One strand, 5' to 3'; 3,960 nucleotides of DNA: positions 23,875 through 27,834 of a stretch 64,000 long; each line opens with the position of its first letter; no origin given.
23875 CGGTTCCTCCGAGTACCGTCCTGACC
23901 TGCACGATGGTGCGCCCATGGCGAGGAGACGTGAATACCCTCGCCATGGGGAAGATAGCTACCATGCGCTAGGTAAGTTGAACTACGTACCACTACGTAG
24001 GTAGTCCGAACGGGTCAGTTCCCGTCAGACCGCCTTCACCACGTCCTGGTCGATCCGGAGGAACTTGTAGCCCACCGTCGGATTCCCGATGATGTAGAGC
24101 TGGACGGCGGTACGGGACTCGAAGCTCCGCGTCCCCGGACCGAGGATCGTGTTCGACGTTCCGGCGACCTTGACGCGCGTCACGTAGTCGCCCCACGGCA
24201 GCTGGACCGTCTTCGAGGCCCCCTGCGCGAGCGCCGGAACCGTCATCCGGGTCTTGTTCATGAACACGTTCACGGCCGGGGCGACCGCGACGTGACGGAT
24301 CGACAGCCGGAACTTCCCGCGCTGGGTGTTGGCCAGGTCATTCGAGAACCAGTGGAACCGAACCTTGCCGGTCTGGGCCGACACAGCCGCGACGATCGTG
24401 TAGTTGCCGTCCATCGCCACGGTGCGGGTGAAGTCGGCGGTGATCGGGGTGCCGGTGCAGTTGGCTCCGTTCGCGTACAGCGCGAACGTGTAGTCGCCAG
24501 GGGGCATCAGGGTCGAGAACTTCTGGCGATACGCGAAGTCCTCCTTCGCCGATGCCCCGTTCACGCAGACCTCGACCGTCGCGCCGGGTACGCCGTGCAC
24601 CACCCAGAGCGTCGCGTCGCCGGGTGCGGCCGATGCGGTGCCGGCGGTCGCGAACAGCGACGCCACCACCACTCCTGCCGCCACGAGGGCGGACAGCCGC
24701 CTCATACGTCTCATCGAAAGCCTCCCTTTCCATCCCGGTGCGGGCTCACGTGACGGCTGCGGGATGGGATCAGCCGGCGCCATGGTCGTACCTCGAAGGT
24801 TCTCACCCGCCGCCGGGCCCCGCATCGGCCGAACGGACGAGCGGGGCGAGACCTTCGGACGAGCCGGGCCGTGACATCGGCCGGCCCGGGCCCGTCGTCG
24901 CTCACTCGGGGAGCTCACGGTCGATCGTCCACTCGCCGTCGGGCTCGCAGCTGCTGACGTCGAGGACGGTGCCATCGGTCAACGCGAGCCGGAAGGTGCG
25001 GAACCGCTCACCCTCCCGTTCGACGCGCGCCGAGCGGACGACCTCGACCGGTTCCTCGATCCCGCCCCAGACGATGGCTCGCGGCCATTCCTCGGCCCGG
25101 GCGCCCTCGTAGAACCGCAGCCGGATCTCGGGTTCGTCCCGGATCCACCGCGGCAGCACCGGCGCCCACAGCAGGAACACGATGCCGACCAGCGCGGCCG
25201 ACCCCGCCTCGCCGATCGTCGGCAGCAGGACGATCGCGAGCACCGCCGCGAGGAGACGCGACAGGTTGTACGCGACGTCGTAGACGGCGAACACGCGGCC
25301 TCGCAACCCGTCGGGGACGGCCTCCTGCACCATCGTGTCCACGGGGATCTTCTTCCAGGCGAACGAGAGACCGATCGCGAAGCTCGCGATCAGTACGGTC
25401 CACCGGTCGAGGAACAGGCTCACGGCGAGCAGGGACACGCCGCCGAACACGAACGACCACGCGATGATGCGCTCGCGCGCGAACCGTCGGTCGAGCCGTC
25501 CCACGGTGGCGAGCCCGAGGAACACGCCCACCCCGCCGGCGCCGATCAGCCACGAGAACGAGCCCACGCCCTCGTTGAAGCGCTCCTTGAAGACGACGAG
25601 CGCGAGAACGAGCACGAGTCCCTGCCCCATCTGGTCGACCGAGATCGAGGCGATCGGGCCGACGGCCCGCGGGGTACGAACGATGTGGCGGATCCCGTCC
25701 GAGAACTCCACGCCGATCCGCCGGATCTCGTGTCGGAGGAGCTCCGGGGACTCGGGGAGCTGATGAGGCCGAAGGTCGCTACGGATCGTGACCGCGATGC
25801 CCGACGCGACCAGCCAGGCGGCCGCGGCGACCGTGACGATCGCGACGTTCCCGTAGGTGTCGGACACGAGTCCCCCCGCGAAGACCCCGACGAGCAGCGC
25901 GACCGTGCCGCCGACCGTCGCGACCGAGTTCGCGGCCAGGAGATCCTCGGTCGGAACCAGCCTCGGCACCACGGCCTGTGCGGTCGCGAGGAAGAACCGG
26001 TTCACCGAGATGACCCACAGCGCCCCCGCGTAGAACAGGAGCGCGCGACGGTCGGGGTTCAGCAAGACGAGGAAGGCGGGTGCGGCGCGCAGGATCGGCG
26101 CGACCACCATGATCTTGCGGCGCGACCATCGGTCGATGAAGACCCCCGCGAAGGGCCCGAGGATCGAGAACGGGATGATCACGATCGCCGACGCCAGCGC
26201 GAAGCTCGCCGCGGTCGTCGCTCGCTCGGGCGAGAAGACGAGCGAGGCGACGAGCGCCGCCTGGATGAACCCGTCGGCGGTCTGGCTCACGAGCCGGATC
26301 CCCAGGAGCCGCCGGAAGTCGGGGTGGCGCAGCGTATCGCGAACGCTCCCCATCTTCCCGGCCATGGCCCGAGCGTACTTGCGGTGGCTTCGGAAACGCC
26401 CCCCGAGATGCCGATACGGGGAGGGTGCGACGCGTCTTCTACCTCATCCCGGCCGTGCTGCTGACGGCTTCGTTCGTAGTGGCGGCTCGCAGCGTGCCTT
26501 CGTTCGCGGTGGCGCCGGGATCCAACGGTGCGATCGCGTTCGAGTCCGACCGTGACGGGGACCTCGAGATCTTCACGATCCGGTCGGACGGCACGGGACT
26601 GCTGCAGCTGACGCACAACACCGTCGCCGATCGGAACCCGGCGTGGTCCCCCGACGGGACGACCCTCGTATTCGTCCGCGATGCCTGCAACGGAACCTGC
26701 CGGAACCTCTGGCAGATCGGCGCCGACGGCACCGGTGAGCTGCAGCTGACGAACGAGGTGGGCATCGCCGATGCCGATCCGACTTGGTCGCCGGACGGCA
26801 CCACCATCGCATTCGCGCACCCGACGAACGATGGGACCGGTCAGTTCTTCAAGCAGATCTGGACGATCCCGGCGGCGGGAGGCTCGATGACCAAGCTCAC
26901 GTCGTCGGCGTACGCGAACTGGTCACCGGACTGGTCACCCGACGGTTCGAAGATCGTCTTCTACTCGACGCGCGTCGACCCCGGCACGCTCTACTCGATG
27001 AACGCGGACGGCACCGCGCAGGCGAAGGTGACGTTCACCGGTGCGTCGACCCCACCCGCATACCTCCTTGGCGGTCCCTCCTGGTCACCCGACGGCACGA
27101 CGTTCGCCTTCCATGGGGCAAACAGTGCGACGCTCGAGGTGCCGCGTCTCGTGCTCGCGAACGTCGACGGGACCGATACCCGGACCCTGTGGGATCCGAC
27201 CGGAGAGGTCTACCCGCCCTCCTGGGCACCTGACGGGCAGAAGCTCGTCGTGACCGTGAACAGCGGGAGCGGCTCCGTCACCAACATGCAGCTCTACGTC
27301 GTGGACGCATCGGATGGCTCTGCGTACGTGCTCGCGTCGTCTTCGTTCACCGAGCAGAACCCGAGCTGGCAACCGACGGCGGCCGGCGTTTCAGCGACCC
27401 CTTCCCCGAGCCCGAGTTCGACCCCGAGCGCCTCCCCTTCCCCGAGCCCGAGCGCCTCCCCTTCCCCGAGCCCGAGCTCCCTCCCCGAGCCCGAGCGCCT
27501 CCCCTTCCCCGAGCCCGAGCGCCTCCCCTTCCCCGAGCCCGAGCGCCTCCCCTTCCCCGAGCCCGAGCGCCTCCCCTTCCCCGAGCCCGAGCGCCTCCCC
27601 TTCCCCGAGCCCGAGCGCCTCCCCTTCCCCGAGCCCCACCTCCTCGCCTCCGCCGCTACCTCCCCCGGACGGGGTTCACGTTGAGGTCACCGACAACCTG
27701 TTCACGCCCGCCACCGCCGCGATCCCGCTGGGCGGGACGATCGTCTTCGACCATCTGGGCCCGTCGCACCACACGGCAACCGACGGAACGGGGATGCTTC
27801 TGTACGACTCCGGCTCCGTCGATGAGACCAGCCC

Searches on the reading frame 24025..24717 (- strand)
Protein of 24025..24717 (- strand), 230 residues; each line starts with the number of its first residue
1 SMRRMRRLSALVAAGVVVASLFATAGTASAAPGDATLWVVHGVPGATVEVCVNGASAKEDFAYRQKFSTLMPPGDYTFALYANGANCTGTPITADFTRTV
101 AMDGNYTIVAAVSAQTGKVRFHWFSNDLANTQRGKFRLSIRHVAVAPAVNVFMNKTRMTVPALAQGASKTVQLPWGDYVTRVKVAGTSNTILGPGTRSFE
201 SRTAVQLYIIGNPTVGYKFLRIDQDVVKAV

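Call 89: search_protein_families(library=pfam, proteins=[window:24025-24717:-], max_evalue=0.001)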
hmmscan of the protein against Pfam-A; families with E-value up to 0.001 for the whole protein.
window:24025-24717:- (230 aa): 1 family
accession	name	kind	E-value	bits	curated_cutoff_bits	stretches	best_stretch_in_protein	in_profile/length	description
PF14344.12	DUF4397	-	9.1e-18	65.4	30.6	1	36-151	2-118/119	Domain of unknown function (DUF4397)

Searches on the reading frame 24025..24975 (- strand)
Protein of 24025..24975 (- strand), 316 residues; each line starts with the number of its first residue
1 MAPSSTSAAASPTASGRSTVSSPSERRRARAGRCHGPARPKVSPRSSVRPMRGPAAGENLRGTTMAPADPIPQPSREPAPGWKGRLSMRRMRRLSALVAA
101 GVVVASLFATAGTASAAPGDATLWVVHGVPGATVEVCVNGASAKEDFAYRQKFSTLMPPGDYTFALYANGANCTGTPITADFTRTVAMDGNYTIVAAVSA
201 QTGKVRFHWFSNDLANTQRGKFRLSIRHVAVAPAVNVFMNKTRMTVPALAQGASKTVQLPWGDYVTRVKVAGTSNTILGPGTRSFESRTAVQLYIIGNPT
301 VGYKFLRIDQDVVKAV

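Call 12: search_protein_families(library=pfam, proteins=[window:24025-24975:-], max_evalue=0.01)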
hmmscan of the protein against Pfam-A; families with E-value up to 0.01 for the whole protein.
window:24025-24975:- (316 aa): 1 family
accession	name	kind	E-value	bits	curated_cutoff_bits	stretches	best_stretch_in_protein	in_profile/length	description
PF14344.12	DUF4397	-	3e-17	63.7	30.6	2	122-237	2-118/119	Domain of unknown function (DUF4397)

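Call 13: search_protein_families(library=ncbifam, proteins=[window:24025-24975:-], max_evalue=0.01)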
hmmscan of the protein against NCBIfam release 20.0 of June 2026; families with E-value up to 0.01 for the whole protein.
window:24025-24975:- (316 aa): 0 families

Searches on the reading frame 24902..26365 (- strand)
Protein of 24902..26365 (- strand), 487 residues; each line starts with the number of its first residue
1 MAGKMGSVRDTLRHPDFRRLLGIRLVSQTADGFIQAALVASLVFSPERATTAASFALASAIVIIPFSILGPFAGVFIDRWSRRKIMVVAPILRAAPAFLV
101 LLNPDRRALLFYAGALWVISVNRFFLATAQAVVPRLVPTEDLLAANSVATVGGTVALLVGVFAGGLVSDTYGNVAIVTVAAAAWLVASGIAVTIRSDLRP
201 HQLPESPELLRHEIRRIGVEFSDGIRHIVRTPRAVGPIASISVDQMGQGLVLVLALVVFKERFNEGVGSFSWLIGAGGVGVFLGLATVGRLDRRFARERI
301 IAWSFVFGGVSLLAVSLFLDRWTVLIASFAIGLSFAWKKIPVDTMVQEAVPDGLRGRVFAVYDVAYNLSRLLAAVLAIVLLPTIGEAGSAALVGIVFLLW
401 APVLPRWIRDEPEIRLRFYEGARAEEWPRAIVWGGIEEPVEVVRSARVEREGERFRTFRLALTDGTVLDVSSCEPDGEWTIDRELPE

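Call 12: search_protein_families(library=pfam, proteins=[window:24902-26365:-], max_evalue=0.01)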
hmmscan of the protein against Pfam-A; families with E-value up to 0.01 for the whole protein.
window:24902-26365:- (487 aa): 3 families
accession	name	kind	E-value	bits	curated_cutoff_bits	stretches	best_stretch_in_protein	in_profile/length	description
PF07690.21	MFS_1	-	1.1e-26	94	33.4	2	39-231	19-202/347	Major Facilitator Superfamily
PF05977.19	MFS_3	-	1.6e-15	57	27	1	12-366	7-352/524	Transmembrane secretion effector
PF00083.30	Sugar_tr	-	0.0049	16.2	22.3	0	271-404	49-191/452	Sugar (and other) transporter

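Call 13: search_protein_families(library=ncbifam, proteins=[window:24902-26365:-], max_evalue=0.01)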
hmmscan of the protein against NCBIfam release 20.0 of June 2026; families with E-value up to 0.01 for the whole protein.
window:24902-26365:- (487 aa): 19 families
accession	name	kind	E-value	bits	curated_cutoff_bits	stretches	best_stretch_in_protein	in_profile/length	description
TIGR00900.1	2A0121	subfamily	2.2e-41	142.4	319.6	1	17-385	1-364/364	H+ Antiporter protein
NF006386.0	PRK08633.1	equivalog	1.2e-19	69.7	1221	1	14-382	8-383/1147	acyl-[ACP]--phospholipid O-acyltransferase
NF012178.0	tet_MFS_V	exception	8.2e-15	54.8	640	1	13-361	6-351/409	tetracycline efflux MFS transporter Tet(V)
NF007792.0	PRK10489.1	equivalog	1.5e-13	50.6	324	1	13-404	15-395/419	enterobactin transporter EntS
NF005291.0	PRK06814.1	equivalog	1.5e-12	46.3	1349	1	16-191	12-195/1140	acyl-[ACP]--phospholipid O-acyltransferase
NF000051.1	macrolide_MefB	exception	5.1e-11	42.1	800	1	35-192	29-189/409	macrolide efflux MFS transporter Mef(B)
NF000245.1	macrolide_MefA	exception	2.8e-09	36.6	675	1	39-401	30-390/405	macrolide efflux MFS transporter Mef(A)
TIGR00880.1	2_A_01_02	superfamily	5.6e-07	29.8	131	1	68-187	13-130/141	multidrug resistance protein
NF000154.1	macrolide_MefEN2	exception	5.6e-07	29.2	800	1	49-151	39-146/401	macrolide efflux MFS transporter Mef(En2)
NF008397.0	PRK11195.1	equivalog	9.1e-07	28.3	297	1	25-406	13-394/414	lysophospholipid transporter LplT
TIGR00901.2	2A0125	subfamily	1.1e-06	27.6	350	1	26-102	339-395/417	AmpG family muropeptide MFS transporter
TIGR00895.1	2A0115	subfamily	1.9e-06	27.1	418.55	1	269-409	53-193/398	aromatic acid/H+ symport family MFS transporter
TIGR00883.1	2A0106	subfamily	2.1e-06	27.1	443.45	1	49-183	257-395/400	metabolite/H+ symporter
NF000246.1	macrolide_MefC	exception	3.5e-06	26.3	870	1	49-384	39-368/407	macrolide efflux MFS transporter Mef(C)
NF041056.1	ryptide_ex_MFS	equivalog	6.9e-06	25.4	575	1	114-370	102-350/392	ryptide export MFS transporter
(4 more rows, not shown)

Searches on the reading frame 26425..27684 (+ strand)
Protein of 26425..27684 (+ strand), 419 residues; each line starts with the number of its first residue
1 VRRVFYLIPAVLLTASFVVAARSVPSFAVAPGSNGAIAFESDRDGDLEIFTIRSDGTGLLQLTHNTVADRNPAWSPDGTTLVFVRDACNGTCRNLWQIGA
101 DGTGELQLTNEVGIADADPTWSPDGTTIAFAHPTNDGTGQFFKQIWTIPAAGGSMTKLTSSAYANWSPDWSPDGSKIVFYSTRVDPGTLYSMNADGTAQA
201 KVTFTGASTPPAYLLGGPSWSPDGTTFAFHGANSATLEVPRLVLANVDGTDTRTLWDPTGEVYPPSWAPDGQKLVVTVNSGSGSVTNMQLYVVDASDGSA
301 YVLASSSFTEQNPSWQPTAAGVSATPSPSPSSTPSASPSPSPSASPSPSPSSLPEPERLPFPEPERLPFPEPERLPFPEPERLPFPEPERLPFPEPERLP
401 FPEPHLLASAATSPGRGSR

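Call 12: search_protein_families(library=pfam, proteins=[window:26425-27684:+], max_evalue=0.01)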
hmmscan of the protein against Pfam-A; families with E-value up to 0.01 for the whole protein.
window:26425-27684:+ (419 aa): 3 families
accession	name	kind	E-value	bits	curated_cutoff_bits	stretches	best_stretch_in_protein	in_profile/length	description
PF07676.18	PD40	-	5.4e-28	96.8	20.9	4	61-87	3-30/38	WD40-like Beta Propeller Repeat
PF00930.27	DPPIV_N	-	3e-07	30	22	0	62-87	38-63/354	Dipeptidyl peptidase IV (DPP IV) N-terminal region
PF25174.1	Beta-prop_THOC3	-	2.9e-06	26.9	305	0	219-286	95-156/272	THOC3 beta-propeller domain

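Call 13: search_protein_families(library=ncbifam, proteins=[window:26425-27684:+], max_evalue=0.01)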
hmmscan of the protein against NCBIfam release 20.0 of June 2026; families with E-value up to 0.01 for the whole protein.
window:26425-27684:+ (419 aa): 5 families
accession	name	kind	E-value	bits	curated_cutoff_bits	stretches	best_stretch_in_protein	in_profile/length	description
TIGR02800.1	propeller_TolB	equivalog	1.4e-40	139.5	343.15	3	36-135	248-344/418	Tol-Pal system beta propeller repeat protein TolB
NF002183.0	PRK01029.1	equivalog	4.2e-24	85.4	405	2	36-203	244-411/429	Tol-Pal system protein TolB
NF033523.0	lasso_peptidase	equivalog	4e-18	65.5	400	3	112-181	85-150/638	Atxe2 family lasso peptide isopeptidase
NF053518.1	DipepPtdsDpp5Prph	equivalog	5.4e-18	64.9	900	2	120-203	18-102/655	dipeptidyl-peptidase Dpp5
NF052339.1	hydrazine_alpha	equivalog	0.00024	19.1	800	0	61-116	97-152/804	hydrazine synthase subunit alpha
